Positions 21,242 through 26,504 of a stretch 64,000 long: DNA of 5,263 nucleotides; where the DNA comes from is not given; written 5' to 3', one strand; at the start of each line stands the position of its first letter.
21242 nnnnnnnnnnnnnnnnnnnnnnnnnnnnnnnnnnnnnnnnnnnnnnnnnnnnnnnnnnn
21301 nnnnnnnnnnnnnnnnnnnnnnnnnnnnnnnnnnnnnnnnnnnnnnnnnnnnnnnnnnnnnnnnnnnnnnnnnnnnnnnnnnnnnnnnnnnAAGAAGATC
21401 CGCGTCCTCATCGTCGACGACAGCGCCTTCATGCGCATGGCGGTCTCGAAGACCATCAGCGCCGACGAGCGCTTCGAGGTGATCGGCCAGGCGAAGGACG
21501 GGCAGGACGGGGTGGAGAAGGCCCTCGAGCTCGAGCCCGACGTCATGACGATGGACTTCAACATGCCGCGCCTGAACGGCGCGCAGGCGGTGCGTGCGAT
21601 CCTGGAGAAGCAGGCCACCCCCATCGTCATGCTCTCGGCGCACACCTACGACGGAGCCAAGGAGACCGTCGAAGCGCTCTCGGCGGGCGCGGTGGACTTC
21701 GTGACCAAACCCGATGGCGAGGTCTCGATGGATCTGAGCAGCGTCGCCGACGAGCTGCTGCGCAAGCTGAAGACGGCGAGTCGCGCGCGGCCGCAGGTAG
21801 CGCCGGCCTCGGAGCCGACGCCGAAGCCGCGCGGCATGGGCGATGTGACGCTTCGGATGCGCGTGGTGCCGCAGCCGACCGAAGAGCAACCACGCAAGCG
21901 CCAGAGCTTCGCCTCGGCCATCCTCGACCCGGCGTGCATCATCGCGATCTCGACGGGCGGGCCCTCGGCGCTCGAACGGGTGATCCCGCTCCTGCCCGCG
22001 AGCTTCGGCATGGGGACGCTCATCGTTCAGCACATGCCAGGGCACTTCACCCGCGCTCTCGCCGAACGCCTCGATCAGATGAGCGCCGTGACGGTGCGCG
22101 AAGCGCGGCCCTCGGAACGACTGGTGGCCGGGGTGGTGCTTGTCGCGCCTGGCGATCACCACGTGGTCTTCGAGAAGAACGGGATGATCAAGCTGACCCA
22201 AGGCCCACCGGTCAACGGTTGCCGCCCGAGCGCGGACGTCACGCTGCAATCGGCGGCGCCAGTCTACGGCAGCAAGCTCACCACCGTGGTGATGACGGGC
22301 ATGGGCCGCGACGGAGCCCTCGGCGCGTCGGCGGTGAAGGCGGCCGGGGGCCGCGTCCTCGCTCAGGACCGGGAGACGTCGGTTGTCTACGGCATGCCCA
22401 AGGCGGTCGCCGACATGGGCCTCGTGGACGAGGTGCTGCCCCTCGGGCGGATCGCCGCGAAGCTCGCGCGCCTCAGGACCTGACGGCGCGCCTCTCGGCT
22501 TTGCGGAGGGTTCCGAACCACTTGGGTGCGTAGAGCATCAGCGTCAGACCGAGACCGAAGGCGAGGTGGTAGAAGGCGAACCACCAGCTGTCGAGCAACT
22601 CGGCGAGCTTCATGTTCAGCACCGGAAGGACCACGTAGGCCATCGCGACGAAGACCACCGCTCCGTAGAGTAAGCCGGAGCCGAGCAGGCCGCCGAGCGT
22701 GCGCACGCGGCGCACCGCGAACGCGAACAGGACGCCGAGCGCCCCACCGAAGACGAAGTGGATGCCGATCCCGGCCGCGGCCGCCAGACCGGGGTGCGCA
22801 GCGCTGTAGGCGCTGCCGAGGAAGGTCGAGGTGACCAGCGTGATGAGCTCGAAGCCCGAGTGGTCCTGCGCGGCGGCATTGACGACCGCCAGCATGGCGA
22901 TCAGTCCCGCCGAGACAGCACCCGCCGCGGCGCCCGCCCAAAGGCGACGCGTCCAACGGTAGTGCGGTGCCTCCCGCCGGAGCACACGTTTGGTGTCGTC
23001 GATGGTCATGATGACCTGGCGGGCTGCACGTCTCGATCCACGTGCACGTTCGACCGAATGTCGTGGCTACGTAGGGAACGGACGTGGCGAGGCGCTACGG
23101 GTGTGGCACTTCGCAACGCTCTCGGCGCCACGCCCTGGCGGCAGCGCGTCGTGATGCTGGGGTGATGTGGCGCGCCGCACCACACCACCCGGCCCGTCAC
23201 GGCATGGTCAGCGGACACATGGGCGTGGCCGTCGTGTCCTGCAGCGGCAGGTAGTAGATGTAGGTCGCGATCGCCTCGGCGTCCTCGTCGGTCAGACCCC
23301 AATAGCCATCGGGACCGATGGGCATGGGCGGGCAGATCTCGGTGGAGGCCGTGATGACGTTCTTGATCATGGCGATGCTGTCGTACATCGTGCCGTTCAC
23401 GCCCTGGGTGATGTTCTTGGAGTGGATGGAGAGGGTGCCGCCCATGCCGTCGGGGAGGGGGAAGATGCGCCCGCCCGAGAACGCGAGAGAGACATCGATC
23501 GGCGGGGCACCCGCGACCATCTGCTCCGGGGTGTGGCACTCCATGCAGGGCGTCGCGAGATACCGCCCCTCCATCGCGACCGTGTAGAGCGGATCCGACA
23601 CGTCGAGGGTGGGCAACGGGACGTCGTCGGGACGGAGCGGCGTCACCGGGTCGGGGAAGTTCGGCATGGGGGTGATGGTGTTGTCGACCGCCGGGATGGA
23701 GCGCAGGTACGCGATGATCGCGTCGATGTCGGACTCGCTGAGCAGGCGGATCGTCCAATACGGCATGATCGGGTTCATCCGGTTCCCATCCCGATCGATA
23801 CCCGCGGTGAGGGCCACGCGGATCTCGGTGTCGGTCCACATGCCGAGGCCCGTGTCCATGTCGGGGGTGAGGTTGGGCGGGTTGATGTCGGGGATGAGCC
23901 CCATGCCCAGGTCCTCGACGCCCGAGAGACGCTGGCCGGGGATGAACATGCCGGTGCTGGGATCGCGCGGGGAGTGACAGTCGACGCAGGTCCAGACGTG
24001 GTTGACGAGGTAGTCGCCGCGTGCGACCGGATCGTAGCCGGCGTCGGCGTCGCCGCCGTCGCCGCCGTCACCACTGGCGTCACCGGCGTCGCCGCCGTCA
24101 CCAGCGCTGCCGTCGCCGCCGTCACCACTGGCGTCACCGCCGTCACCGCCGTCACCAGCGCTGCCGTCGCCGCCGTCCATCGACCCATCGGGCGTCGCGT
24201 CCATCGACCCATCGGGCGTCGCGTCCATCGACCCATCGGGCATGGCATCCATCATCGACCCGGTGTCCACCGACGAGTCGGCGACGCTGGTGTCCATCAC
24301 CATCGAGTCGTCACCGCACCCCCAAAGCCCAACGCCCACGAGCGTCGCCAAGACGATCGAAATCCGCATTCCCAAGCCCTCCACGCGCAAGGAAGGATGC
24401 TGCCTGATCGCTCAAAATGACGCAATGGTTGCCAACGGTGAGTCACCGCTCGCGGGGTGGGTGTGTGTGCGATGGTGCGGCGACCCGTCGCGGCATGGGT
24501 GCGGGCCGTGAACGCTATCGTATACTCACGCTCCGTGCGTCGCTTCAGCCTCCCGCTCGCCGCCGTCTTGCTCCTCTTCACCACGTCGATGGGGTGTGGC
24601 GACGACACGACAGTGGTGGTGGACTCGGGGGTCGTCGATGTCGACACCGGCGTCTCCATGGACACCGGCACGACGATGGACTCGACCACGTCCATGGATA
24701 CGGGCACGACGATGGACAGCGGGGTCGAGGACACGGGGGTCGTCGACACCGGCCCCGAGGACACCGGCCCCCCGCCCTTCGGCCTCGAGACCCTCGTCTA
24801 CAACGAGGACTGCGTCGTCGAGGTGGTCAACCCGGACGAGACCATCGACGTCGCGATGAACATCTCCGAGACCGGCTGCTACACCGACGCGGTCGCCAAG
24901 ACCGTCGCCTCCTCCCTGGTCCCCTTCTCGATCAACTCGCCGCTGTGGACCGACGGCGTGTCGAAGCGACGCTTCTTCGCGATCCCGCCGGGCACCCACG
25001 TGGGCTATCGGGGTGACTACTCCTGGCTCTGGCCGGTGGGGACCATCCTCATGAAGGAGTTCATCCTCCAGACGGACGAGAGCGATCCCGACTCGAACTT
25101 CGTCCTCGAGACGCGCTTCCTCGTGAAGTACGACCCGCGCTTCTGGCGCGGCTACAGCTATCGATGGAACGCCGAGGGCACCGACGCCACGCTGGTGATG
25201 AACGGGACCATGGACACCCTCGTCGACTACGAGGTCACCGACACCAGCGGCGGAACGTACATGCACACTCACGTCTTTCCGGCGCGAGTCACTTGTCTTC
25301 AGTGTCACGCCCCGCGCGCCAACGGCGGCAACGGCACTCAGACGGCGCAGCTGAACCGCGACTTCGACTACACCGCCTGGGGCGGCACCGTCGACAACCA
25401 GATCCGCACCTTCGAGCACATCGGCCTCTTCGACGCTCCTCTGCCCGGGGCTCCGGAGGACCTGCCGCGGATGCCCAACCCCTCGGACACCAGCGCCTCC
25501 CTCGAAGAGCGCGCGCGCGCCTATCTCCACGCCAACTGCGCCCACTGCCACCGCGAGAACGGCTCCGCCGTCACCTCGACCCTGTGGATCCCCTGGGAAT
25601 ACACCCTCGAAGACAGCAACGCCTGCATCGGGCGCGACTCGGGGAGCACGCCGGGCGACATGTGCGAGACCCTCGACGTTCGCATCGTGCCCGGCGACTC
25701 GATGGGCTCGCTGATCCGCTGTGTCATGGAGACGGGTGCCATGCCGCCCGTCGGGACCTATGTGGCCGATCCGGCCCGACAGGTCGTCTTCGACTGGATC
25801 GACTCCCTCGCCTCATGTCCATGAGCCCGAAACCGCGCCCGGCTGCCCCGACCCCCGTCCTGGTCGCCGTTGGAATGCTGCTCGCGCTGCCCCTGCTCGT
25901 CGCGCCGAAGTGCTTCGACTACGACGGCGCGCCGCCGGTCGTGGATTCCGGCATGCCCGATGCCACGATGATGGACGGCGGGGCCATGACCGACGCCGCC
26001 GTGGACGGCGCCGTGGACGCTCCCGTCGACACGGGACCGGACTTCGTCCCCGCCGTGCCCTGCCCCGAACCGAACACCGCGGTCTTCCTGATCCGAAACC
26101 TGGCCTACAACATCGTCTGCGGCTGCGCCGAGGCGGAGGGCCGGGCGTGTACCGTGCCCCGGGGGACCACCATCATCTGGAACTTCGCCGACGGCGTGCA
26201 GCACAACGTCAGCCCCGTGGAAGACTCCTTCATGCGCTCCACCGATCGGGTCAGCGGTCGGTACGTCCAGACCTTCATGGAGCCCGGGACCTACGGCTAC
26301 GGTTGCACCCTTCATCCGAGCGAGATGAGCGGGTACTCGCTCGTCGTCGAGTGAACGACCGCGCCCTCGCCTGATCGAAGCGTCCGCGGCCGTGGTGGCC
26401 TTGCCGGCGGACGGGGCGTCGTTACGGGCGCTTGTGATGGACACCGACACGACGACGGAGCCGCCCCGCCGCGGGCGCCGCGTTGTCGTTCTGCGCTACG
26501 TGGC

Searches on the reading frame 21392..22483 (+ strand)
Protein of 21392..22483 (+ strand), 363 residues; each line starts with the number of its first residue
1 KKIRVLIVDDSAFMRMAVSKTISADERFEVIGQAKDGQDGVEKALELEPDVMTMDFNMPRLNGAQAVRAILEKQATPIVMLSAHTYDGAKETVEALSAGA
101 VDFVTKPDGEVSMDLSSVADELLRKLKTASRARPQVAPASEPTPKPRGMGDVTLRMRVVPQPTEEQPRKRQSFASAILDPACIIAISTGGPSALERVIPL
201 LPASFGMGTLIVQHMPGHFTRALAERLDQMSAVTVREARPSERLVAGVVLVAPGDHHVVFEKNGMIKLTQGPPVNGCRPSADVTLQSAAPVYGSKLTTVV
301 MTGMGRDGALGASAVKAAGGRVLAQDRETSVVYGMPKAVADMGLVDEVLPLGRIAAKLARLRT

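Call 21: search_protein_families(library=pfam, proteins=[window:21392-22483:+], max_evalue=0.01)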
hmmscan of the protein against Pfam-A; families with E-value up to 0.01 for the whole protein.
window:21392-22483:+ (363 aa): 2 families
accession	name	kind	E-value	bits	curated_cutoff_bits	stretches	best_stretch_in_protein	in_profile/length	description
PF01339.22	CheB_methylest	-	6.9e-61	205.4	24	1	183-358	2-174/174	CheB methylesterase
PF00072.30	Response_reg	-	2e-22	79.9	30.2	1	5-107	1-100/111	Response regulator receiver domain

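Call 102: search_protein_families(library=ncbifam, proteins=[window:21392-22480:+], max_evalue=0.00001)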
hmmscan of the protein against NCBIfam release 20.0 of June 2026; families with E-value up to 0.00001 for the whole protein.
window:21392-22480:+ (363 aa): 60 families (the best 25 are shown)
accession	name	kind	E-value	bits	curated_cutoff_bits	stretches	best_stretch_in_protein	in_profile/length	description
NF001965.0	PRK00742.1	subfamily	6.7e-118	394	293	1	1-360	2-351/357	chemotaxis-specific protein-glutamate methyltransferase CheB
NF009206.0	PRK12555.1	subfamily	1e-95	320.6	342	1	3-361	1-335/340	chemotaxis-specific protein-glutamate methyltransferase CheB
NF041367.1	CheY_Halo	equivalog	4.3e-18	65.8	200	1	5-110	1-103/114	chemotaxis protein CheY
NF007935.0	PRK10651.1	equivalog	4.7e-18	65.2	250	1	2-106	6-109/216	two-component system response regulator NarL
NF041733.1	resp_reg_CseB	equivalog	2.3e-17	63.1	350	1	4-156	2-146/228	two-component system response regulator CseB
NF052445.1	RespRegMctR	equivalog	6e-15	55.2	300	1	2-106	1-104/205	two-component system response regulator MctR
NF008469.0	PRK11361.1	equivalog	9.2e-15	54.3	714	1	4-108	6-107/461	acetoacetate metabolism transcriptional regulator AtoC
NF047465.1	hybrid_HK_LvrA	exception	2.1e-14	52.5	1200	1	3-108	468-571/819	hybrid histidine kinase/response regulator LvrA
NF008677.0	PRK11697.1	equivalog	8.2e-14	51.5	246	1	3-111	2-106/238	two-component system response regulator BtsR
NF040689.1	MtrAB_MtrA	equivalog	8.2e-14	51.5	300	1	5-108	1-100/219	MtrAB system response regulator MtrA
NF007018.1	PRK09483.1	equivalog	9.9e-14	51.5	280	1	3-108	2-106/217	UvrY/SirA/GacA family response regulator transcription factor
NF011896.0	PRK15369.1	equivalog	1.2e-13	51.2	242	1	2-107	3-107/211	two component system response regulator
TIGR02875.1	spore_0_A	equivalog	1.5e-13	50.6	200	1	1-122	1-118/262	sporulation transcription factor Spo0A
NF045505.1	RR_RssB_Pseudo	equivalog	1.6e-13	50.5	700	1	3-123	6-123/394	two-component system response regulator RssB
NF045944.1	ResRegRpaBCyano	equivalog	4.5e-13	49.1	330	1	6-131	1-120/229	response regulator transcription factor RpaB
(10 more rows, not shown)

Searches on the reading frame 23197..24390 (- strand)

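Call 50: search_protein_families(library=pfam, proteins=[window:23197-24390:-], max_evalue=0.001)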
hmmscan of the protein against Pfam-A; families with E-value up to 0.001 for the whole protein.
window:23197-24390:- (397 aa): 2 families
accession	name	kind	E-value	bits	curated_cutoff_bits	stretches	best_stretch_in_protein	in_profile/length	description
PF00034.26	Cytochrom_C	-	1.3e-10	42.8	21.3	1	134-232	11-89/90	Cytochrome c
PF13442.11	Cytochrome_CBB3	-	3.1e-07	31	27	0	122-229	3-68/68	Cytochrome C oxidase, cbb3-type, subunit III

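Call 76: search_protein_families(library=ncbifam, proteins=[window:23197-24390:-], max_evalue=0.1)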
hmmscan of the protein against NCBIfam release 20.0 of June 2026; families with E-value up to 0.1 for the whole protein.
window:23197-24390:- (397 aa): 1 family
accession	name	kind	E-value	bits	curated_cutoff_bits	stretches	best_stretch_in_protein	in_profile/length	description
TIGR03153.1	cytochr_NrfH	equivalog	0.019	15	134.2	0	131-145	51-65/138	cytochrome c nitrite reductase small subunit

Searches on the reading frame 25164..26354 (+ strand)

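Call 11: search_protein_families(library=pfam, proteins=[window:25164-26354:+], max_evalue=0.01)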
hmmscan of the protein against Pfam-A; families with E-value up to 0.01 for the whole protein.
window:25164-26354:+ (396 aa): 1 family
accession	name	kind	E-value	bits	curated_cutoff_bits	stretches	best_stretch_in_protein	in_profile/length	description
PF00127.26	Copper-bind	-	0.0032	18.3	21.2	0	328-390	18-94/99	Copper binding proteins, plastocyanin/azurin family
